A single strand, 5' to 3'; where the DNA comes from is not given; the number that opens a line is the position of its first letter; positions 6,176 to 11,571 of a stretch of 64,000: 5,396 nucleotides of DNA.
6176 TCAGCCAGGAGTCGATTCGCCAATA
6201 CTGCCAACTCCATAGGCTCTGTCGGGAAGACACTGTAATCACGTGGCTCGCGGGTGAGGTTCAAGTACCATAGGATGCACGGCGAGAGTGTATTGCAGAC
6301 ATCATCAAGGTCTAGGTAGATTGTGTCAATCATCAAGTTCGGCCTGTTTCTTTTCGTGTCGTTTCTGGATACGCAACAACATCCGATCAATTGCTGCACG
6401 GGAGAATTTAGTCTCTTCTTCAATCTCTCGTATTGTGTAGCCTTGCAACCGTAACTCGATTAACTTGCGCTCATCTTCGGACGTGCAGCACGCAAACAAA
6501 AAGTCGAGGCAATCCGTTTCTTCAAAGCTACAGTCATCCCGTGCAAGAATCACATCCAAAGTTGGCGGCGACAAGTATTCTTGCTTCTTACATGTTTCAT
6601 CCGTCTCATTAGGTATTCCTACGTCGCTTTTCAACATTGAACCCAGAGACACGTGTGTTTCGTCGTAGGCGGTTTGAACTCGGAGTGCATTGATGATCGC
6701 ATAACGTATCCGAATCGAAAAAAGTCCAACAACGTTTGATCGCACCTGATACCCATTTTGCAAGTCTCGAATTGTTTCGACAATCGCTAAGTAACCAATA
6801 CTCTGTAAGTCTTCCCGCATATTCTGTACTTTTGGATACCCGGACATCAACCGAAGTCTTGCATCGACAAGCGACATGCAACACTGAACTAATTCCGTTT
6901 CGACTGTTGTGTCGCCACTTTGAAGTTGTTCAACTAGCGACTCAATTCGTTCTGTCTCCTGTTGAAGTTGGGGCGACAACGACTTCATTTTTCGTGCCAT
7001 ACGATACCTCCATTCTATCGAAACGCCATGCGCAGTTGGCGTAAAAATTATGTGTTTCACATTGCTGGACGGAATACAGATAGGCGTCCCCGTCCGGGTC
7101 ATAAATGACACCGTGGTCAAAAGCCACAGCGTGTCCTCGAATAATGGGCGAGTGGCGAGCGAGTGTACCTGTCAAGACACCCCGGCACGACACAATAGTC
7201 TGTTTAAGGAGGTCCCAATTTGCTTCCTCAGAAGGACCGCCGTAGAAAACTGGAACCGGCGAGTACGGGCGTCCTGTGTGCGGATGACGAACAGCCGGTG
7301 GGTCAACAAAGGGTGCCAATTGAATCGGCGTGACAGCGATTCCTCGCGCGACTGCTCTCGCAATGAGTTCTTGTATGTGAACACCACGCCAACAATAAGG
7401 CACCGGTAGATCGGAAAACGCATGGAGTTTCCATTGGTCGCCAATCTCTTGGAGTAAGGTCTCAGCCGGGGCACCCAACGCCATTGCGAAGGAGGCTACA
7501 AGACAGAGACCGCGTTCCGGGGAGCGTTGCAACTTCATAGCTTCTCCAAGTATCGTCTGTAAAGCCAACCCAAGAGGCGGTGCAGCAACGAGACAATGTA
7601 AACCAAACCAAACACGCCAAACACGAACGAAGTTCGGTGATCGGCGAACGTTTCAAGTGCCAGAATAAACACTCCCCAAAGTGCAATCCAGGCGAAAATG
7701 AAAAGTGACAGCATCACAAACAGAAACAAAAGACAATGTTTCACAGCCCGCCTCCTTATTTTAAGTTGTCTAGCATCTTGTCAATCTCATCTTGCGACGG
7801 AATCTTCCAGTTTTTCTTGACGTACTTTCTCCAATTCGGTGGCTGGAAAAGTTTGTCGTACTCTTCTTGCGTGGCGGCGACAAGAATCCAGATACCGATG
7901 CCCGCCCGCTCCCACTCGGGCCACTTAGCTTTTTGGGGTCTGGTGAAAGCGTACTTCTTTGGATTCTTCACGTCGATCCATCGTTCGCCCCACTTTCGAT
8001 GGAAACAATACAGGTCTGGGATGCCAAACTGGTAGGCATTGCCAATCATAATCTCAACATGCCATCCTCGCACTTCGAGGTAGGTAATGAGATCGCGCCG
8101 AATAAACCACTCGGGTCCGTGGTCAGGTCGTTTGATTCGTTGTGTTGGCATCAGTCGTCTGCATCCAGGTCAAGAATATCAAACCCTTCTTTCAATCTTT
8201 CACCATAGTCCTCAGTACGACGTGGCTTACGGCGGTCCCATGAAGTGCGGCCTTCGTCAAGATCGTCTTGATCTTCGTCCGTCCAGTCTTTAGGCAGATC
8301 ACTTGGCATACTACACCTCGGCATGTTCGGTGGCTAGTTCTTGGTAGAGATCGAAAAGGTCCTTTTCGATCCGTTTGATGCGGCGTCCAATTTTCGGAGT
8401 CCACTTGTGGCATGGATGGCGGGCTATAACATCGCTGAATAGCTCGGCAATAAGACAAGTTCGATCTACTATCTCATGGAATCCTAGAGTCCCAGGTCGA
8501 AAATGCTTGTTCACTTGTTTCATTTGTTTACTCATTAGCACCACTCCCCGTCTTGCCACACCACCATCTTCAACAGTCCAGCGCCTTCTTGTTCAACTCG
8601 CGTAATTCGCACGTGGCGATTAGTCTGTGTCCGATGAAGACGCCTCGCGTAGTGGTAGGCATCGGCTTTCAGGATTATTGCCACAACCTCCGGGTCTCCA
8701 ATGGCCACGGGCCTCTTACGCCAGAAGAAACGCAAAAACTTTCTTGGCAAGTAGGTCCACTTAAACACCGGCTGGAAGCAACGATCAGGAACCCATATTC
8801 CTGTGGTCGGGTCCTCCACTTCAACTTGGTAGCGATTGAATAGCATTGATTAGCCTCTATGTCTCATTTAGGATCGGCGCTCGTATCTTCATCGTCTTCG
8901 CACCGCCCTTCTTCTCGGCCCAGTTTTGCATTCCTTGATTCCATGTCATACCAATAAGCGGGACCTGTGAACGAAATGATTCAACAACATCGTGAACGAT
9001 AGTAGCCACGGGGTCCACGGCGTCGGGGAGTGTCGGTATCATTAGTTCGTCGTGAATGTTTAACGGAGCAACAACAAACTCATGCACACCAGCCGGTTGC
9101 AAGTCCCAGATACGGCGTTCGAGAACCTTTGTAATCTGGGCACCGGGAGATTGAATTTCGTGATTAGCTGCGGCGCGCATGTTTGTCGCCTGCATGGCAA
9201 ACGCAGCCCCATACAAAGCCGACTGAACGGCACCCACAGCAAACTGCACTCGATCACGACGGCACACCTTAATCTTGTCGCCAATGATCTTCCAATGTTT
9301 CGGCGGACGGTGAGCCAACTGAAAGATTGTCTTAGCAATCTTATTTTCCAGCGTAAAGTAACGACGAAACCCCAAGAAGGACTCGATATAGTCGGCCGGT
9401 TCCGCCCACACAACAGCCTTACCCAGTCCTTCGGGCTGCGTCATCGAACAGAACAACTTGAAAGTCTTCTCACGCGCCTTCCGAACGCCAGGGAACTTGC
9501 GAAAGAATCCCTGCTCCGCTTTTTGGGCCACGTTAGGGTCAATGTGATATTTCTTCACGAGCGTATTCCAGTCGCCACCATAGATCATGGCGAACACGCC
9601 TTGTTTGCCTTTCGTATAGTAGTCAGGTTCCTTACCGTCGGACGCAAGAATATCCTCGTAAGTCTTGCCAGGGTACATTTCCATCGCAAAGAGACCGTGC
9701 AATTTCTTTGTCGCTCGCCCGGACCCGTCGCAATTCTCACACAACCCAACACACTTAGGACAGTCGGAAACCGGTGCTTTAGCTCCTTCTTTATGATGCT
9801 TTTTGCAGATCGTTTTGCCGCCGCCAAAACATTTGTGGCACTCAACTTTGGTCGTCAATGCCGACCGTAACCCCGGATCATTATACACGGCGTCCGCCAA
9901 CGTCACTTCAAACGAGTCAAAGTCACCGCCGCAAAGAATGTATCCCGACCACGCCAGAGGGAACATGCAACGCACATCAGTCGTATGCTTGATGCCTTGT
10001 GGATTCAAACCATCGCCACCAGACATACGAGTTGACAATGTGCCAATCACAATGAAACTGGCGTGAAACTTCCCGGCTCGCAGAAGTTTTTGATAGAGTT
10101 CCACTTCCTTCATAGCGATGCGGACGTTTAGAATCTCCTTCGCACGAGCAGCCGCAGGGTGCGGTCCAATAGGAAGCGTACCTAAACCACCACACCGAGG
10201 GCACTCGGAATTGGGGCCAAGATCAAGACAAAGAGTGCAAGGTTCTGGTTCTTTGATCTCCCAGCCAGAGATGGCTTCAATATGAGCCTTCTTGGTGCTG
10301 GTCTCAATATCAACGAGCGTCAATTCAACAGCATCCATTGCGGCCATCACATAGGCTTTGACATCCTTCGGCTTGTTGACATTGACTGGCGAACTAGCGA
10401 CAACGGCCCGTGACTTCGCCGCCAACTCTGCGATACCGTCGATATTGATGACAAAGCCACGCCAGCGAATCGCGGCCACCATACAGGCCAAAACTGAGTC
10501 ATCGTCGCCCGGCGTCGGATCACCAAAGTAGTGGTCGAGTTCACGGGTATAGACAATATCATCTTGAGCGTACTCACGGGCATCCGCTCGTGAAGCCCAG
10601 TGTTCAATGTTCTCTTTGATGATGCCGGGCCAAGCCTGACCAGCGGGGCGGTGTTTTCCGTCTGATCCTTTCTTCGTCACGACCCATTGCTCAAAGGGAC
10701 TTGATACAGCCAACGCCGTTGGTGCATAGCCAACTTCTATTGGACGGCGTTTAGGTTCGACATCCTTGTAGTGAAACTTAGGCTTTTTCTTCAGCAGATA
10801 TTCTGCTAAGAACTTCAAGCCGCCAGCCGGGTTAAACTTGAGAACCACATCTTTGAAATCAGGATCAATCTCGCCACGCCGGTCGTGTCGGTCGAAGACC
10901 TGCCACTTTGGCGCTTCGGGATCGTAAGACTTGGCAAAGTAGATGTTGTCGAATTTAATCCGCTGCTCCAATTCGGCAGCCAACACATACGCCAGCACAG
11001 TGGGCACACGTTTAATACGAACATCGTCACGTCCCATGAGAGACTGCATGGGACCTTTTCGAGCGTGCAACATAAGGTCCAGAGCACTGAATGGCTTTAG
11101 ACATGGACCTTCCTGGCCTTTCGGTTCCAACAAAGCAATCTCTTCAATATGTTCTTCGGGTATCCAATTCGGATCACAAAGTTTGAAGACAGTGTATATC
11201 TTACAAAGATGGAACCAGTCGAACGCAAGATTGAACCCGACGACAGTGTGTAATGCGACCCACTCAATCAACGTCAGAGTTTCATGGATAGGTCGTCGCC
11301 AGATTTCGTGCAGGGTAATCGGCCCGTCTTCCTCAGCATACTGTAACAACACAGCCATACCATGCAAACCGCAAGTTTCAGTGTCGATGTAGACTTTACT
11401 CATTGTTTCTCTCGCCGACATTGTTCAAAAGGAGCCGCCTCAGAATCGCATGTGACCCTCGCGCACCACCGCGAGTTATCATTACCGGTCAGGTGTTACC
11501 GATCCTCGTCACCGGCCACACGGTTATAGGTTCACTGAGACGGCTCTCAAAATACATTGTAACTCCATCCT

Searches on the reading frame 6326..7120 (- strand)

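Call 60: search_protein_families(library=pfam, proteins=[window:6326-7120:-], max_evalue=0.01)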
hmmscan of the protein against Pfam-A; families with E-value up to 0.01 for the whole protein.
window:6326-7120:- (264 aa): 2 families
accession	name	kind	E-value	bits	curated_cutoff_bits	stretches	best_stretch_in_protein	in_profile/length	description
PF08281.18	Sigma70_r4_2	-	0.0018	18.3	25.7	1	214-250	12-49/54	Sigma-70, region 4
PF07638.17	Sigma70_ECF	-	0.0024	18.3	21.1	0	204-252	129-176/185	ECF sigma factor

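Call 62: search_protein_families(library=ncbifam, proteins=[window:6326-7120:-], max_evalue=0.01)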
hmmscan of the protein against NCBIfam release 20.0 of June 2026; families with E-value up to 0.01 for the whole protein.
window:6326-7120:- (264 aa): 9 families
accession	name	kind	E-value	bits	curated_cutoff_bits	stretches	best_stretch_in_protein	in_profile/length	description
TIGR02937.1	sigma70-ECF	superfamily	2.8e-07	30.3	42.9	1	96-254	25-160/165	sigma-70 family RNA polymerase sigma factor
NF006146.0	PRK08295.1-3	equivalog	5.9e-07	29.2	414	1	60-257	19-207/218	RNA polymerase factor sigma-70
NF006148.0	PRK08295.1-5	equivalog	7.2e-07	28.7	208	1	55-257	16-209/218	RNA polymerase sporulation sigma factor SigH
TIGR02859.1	spore_sigH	equivalog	2.9e-06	26.9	294.8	1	60-257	7-195/198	RNA polymerase sporulation sigma factor SigH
NF006147.0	PRK08295.1-4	equivalog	0.00087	18.9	212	1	60-258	10-199/201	RNA polymerase factor sigma-70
NF004052.0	PRK05572.1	subfamily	0.0011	18.6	311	1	49-128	9-85/252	SigF/SigG family RNA polymerase sporulation sigma factor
NF005809.0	PRK07670.1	equivalog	0.0032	17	326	1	67-148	18-97/255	FliA/WhiG family RNA polymerase sigma factor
NF006176.0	PRK08311.2-4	equivalog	0.0033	16.8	260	1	52-121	6-73/249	RNA polymerase sigma factor SigI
NF006071.0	PRK08215.1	equivalog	0.0061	16.2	372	0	56-127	21-89/258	RNA polymerase sporulation sigma factor SigG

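Call 63: search_protein_families(library=phrogs, proteins=[window:6326-7120:-], max_evalue=0.001)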
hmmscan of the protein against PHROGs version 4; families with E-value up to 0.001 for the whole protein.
window:6326-7120:- (264 aa): 0 families

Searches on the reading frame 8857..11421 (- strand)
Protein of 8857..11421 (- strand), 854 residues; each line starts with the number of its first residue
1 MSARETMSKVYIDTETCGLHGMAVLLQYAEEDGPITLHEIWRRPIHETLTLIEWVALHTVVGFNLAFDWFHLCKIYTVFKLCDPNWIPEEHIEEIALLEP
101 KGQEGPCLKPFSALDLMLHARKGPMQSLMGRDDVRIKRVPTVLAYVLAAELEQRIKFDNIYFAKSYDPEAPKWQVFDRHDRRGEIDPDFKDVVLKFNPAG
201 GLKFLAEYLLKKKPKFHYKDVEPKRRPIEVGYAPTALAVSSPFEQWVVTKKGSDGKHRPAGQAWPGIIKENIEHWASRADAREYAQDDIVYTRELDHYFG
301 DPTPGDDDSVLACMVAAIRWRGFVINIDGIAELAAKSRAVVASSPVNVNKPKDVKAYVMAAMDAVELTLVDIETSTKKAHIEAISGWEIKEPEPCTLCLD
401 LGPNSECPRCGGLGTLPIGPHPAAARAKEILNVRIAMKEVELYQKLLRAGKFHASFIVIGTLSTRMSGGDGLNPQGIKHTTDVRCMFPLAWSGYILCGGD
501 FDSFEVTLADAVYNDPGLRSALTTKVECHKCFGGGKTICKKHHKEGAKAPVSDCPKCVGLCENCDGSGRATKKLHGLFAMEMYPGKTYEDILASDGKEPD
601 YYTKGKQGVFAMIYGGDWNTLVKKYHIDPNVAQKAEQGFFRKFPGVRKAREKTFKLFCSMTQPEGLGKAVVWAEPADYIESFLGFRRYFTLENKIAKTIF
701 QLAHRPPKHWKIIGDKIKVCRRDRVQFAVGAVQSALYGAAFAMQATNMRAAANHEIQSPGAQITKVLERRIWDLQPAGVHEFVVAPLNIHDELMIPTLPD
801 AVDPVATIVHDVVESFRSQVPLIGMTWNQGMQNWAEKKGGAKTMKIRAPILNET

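Call 27: search_protein_families(library=phrogs, proteins=[window:8857-11421:-], max_evalue=0.00001)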
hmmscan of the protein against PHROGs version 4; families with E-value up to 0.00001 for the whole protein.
window:8857-11421:- (854 aa): 2 families
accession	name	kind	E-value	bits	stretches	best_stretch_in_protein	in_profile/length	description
phrog_17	-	DNA, RNA and nucleotide metabolism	1.6e-27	97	1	200-839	774-1235/1445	DNA polymerase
phrog_2573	-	DNA, RNA and nucleotide metabolism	4.3e-07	30.4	0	587-820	71-252/336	DNA polymerase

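Call 61: search_protein_families(library=pfam, proteins=[window:8857-11421:-], max_evalue=0.01)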
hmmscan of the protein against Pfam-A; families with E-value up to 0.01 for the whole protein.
window:8857-11421:- (854 aa): 1 family
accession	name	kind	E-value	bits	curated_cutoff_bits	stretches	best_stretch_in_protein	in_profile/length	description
PF00476.26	DNA_pol_A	-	5.5e-13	49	34.3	1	604-834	209-379/381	DNA polymerase family A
